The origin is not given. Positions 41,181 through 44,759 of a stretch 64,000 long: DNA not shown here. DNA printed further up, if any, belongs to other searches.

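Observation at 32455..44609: Compact two-gene NRPS / PKS-NRPS assembly line: C-A-T + KS-AT-ACP-AmT-C-A-T-TE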

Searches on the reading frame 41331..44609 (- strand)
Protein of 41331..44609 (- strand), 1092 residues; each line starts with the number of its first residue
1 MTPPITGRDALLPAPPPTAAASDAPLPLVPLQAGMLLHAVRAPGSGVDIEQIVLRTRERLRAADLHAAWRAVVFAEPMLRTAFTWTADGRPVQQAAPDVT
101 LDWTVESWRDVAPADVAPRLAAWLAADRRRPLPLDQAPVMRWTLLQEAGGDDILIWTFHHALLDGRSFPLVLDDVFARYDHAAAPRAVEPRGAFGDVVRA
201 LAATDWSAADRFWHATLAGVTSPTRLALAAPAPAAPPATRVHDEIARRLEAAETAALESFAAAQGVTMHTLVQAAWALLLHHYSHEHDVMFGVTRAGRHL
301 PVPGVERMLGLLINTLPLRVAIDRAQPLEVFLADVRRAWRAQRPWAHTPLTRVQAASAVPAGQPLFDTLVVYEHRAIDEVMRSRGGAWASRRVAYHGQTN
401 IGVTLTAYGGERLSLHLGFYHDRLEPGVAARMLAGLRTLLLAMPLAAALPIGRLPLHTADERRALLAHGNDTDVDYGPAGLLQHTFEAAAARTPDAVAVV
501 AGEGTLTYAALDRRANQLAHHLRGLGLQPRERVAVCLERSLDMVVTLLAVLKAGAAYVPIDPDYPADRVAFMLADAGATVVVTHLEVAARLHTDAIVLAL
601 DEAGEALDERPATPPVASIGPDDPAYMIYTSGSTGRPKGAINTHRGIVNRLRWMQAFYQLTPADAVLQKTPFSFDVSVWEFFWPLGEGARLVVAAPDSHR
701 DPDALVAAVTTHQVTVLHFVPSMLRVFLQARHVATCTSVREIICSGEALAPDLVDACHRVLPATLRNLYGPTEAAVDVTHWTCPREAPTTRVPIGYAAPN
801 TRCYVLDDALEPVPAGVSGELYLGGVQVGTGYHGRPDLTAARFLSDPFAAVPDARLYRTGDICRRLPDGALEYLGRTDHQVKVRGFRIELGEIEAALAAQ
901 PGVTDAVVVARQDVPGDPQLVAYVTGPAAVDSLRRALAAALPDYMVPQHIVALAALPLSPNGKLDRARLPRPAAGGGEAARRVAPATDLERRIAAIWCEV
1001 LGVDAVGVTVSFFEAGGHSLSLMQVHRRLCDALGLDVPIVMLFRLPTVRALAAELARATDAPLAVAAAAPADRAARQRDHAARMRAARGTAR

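Call 3: search_protein_families(library=pfam, proteins=[window:41331-44609:-], max_evalue=0.001)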
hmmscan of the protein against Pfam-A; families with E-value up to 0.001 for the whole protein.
window:41331-44609:- (1092 aa): 4 families
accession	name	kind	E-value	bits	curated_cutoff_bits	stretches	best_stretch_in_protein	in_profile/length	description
PF00501.34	AMP-binding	-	4.6e-99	332.2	29.9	1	486-833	1-384/384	AMP-binding enzyme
PF00668.25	Condensation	-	2.1e-58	198.6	30.6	1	26-466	5-456/456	Condensation domain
PF00550.31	PP-binding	-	2.3e-16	60.2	20.8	1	991-1054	1-66/67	Phosphopantetheine attachment site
PF13193.12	AMP-binding_C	-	2.4e-10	41.6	24.5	1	892-963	1-76/76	AMP-binding enzyme C-terminal domain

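Call 10: find_encoding_contigs(protein=window:41331-44609:-, flank=10000, max_places=6)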
Protein window:41331-44609:- (1092 aa): no gene with exactly this product is on record in the collection.

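Call 38: find_homologous_proteins(query=window:41334-44609:-, max_evalue=1e-30)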
Query window:41334-44609:- (1092 aa): 709 proteins with E <= 1e-30 among 8000 candidates; the best 120 are listed.
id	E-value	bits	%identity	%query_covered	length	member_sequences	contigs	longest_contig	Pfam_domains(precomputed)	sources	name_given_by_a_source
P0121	0.0e+0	2420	100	100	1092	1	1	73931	PF00668.26,PF00550.32,PF00501.35,PF13193.13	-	-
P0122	0.0e+0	2060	86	96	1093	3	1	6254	PF00668.26,PF00550.32,PF00501.35,PF13193.13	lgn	-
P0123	0.0e+0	2043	85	98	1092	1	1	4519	PF00668.26,PF00550.32,PF00501.35,PF13193.13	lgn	-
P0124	0.0e+0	1528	68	97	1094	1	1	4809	PF00668.26,PF00550.32,PF00501.35,PF13193.13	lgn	-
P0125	0.0e+0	1527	68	96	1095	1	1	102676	PF00668.26,PF00550.32,PF00501.35,PF13193.13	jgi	-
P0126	0.0e+0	1269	84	64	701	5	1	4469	PF00668.26,PF00501.35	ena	-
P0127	0.0e+0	1254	59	94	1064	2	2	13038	PF00668.26,PF00550.32,PF00501.35,PF13193.13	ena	-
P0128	0.0e+0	1235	81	62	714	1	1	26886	PF00550.32,PF00501.35,PF13193.13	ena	-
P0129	0.0e+0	1061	49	98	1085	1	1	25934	PF00668.26,PF00550.32,PF00501.35,PF13193.13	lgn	-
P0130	0.0e+0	1061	50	95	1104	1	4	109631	PF00668.26,PF00550.32,PF00501.35,PF13193.13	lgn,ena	-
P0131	0.0e+0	1029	49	96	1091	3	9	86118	PF00668.26,PF00550.32,PF00501.35,PF13193.13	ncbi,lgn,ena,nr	ncbi:MAG: amino acid adenylation domain-containing protein [Acidobacteriia bacterium]|nr:amino acid 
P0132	0.0e+0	1029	48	98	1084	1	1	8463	PF00668.26,PF00550.32,PF00501.35,PF13193.13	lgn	-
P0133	0.0e+0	1027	49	95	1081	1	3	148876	PF00668.26,PF00550.32,PF00501.35,PF13193.13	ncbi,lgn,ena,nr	ncbi:MAG: amino acid adenylation domain-containing protein [Acidobacteriia bacterium]|nr:amino acid 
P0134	9.3e-298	1009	47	96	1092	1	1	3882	PF00668.26,PF00550.32,PF00501.35,PF13193.13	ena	-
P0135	1.4e-297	1008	48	97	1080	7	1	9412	PF00668.26,PF00550.32,PF00501.35,PF13193.13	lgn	-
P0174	4.3e-250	851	44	94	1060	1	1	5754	PF00668.26,PF00550.32,PF00501.35,PF13193.13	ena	-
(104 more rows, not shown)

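Call 40: find_encoding_contigs(protein=P0133, flank=10000, max_places=2)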
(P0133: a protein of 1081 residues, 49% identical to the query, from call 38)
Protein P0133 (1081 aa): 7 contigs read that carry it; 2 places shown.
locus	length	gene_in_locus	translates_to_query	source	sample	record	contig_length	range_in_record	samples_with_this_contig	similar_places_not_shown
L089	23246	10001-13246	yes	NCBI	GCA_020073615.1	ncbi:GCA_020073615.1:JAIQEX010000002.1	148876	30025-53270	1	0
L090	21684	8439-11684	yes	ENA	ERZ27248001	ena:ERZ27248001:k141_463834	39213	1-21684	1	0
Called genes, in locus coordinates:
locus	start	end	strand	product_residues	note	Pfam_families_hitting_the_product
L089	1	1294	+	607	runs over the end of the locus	PF13537:GATase_7, PF00733:Asn_synthase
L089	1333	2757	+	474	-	PF04932:Wzy_C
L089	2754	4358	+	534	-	PF01943:Polysacc_synt, PF13440:Polysacc_synt_3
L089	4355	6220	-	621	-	-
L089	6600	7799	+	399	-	PF13439:Glyco_transf_4, PF13579:Glyco_trans_4_4, PF00534:Glycos_transf_1, PF13692:Glyco_trans_1_4, PF13524:Glyco_trans_1_2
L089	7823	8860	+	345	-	PF13480:Acetyltransf_6, PF02388:FemAB (weak)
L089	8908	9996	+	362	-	-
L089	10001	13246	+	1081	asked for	PF00668:Condensation, PF00501:AMP-binding, PF13193:AMP-binding_C, PF00550:PP-binding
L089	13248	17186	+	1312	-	PF00109:ketoacyl-synt, PF02801:Ketoacyl-synt_C, PF16197:KAsynt_C_assoc, PF22621:CurL-like_PKS_C, PF22336:RhiE-like_linker, PF00698:Acyl_transf_1, PF00550:PP-binding, PF00975:Thioesterase, +1 more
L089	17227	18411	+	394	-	-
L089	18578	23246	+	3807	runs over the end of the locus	PF13415:Beta-prop_FBX42, PF17803:Cadherin_4, PF17892:Cadherin_5, PF17963:Big_9, PF17803:Cadherin_4, PF17892:Cadherin_5, PF17963:Big_9, PF17803:Cadherin_4, +11 more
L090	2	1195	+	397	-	?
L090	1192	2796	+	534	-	PF01943:Polysacc_synt, PF13440:Polysacc_synt_3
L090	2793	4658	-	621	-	-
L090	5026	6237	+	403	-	PF13439:Glyco_transf_4, PF13579:Glyco_trans_4_4, PF00534:Glycos_transf_1, PF13692:Glyco_trans_1_4, PF13524:Glyco_trans_1_2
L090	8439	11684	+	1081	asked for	PF00668:Condensation, PF00501:AMP-binding, PF13193:AMP-binding_C, PF00550:PP-binding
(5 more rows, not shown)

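Call 47: find_encoding_contigs(protein=P0127, flank=10000, max_places=2)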
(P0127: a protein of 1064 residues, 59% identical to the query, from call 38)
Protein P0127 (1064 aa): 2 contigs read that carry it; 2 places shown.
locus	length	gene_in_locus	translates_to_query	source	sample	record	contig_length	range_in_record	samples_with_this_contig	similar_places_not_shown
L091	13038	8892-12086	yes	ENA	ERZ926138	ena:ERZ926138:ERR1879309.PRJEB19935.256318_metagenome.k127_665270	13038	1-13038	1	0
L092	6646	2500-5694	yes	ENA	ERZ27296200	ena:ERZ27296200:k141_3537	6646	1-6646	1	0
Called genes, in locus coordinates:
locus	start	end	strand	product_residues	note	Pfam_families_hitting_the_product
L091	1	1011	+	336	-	?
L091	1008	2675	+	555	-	PF13231:PMT_2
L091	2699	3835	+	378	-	PF13439:Glyco_transf_4, PF13477:Glyco_trans_4_2 (weak), PF13579:Glyco_trans_4_4, PF00534:Glycos_transf_1, PF13692:Glyco_trans_1_4, PF13524:Glyco_trans_1_2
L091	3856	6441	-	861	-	PF19501:PcRGLX_1st (weak), PF21345:PcRGLX_2nd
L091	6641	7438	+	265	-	PF01061:ABC2_membrane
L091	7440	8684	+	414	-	PF00005:ABC_tran, PF14524:Wzt_C (weak)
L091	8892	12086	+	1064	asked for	PF00668:Condensation, PF00501:AMP-binding, PF13193:AMP-binding_C, PF00550:PP-binding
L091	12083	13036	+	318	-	?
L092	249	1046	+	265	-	PF01061:ABC2_membrane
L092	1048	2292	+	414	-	PF00005:ABC_tran, PF14524:Wzt_C (weak)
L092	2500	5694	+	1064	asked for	PF00668:Condensation, PF00501:AMP-binding, PF13193:AMP-binding_C, PF00550:PP-binding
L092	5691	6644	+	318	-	?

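Call 48: find_encoding_contigs(protein=P0130, flank=10000, max_places=2)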
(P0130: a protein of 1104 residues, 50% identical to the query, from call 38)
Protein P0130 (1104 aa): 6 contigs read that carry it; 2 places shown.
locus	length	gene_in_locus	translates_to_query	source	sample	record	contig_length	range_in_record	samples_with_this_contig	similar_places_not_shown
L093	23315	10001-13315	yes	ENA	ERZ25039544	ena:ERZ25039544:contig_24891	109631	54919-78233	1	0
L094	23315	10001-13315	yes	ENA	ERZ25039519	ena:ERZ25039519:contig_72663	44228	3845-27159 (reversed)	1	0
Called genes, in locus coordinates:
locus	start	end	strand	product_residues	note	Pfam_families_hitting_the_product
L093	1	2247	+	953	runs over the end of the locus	PF00501:AMP-binding, PF27533:CapK_C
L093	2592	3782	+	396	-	PF00535:Glycos_transf_2, PF13641:Glyco_tranf_2_3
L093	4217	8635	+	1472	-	-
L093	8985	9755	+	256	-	PF22624:AASDHPPT_N, PF01648:ACPS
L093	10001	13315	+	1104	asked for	PF00668:Condensation, PF00501:AMP-binding, PF13193:AMP-binding_C, PF00550:PP-binding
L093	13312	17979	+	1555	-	PF00109:ketoacyl-synt, PF02801:Ketoacyl-synt_C, PF16197:KAsynt_C_assoc, PF22336:RhiE-like_linker, PF22621:CurL-like_PKS_C, PF00698:Acyl_transf_1, PF21394:Beta-ketacyl_N, PF08659:KR, +3 more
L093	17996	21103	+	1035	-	PF00109:ketoacyl-synt, PF02801:Ketoacyl-synt_C, PF16197:KAsynt_C_assoc, PF22336:RhiE-like_linker, PF22621:CurL-like_PKS_C, PF00698:Acyl_transf_1, PF00550:PP-binding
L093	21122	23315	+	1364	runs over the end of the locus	PF00668:Condensation, PF00501:AMP-binding, PF13193:AMP-binding_C, PF00550:PP-binding, PF00975:Thioesterase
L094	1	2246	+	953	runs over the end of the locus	PF00501:AMP-binding, PF27533:CapK_C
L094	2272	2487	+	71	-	-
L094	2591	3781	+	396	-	PF00535:Glycos_transf_2, PF13641:Glyco_tranf_2_3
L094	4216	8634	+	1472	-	-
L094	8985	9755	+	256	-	PF22624:AASDHPPT_N, PF01648:ACPS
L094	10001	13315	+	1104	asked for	PF00668:Condensation, PF00501:AMP-binding, PF13193:AMP-binding_C, PF00550:PP-binding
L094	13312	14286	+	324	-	PF00109:ketoacyl-synt, PF00108:Thiolase_N (faint), PF02801:Ketoacyl-synt_C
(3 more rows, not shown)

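Call 65: find_related_loci(query=window:41334-44609:-, collection=metagenome_contigs, flank=10000)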
Query window:41334-44609:- (1092 aa) in metagenome_contigs; peptide patterns used: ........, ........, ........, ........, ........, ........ (x = any residue, [..] = any of these).
133 stretches matched a pattern; 105 encode a relative of the query (tblastn E <= 1e-3); the best 80 are kept; 80 distinct loci.
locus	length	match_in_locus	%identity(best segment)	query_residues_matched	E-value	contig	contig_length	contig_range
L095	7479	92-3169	45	27-1052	0e+0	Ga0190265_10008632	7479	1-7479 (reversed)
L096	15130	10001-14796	43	9-1062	0e+0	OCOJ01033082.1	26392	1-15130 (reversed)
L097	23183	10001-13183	42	25-1072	0e+0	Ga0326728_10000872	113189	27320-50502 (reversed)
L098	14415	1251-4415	48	28-1089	0e+0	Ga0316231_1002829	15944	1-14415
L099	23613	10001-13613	41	5-1062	0e+0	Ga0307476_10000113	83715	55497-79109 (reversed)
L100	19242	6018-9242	42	13-1072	0e+0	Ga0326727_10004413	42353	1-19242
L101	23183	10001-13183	42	25-1072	0e+0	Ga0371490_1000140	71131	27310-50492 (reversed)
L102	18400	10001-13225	42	13-1072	0e+0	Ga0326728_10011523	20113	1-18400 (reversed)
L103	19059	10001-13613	40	14-1062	0e+0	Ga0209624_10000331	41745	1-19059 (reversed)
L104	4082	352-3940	42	79-1060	0e+0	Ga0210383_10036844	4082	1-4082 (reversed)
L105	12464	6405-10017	41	23-1062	0e+0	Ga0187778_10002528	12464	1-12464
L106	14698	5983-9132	42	25-1061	0e+0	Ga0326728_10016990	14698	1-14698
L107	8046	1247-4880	42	41-1072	0e+0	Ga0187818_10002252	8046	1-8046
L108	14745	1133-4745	40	14-1062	0e+0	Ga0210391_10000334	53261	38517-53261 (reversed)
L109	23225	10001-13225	41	13-1072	0e+0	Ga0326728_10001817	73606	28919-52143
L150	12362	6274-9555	55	399-1060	7e-168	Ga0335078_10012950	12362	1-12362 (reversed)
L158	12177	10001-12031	53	419-1092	0e+0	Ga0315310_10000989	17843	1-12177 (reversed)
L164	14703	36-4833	51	129-1060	3e-140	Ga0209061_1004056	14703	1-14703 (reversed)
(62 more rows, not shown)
